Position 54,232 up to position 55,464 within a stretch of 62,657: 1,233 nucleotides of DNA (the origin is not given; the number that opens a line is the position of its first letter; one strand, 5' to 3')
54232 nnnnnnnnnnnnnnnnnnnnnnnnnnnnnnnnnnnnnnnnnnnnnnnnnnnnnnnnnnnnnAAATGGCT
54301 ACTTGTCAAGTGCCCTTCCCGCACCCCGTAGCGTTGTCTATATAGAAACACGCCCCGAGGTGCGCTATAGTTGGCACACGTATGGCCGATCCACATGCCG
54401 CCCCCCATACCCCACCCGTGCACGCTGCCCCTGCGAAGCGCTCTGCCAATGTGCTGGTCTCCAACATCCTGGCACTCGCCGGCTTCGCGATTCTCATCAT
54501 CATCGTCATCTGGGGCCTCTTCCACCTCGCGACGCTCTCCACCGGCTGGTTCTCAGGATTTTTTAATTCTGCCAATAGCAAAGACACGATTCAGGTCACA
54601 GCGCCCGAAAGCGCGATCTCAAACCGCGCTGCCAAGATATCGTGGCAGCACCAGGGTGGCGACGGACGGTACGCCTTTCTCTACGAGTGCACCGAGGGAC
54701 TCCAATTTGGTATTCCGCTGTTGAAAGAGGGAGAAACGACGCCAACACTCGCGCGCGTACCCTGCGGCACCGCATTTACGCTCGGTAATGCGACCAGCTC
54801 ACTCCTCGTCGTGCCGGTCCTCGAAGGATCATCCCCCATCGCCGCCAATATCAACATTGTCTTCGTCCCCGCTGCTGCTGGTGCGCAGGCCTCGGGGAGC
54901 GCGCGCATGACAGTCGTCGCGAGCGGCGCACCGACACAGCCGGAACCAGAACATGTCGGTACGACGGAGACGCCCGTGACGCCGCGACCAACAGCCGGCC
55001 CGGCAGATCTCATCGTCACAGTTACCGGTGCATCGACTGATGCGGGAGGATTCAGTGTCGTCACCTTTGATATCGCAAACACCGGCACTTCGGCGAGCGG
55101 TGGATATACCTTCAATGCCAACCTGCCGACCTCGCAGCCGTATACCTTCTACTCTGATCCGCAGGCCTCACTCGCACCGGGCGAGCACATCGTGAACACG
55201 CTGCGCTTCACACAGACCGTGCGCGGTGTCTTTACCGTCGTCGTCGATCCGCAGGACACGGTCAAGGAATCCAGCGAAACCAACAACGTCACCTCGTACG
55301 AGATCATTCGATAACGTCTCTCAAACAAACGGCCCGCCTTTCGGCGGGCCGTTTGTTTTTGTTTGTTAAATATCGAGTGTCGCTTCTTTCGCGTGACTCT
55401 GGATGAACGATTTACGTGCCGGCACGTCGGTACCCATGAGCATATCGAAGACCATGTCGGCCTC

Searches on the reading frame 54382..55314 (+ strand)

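Call 4: search_protein_families(library=pfam, proteins=[window:54382-55314:+], max_evalue=1)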
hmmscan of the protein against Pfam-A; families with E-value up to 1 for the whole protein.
window:54382-55314:+ (310 aa): 2 families
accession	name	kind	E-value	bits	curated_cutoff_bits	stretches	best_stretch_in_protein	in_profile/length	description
PF07705.17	CARDB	-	6.9e-10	39.5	22.7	1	208-305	2-100/101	CARDB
PF12911.12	OppC_N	-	0.26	11.6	23.9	1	24-47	9-32/53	N-terminal TM domain of oligopeptide transport permease C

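Call 7: search_protein_families(library=ncbifam, proteins=[window:54382-55314:+], max_evalue=1)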
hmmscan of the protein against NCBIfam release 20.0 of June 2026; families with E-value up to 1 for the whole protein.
window:54382-55314:+ (310 aa): 1 family
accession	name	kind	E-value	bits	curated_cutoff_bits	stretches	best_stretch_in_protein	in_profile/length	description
TIGR02588.1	TIGR02588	hypoth_equivalog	0.19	11.7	95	1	205-248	31-74/122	TIGR02588 family protein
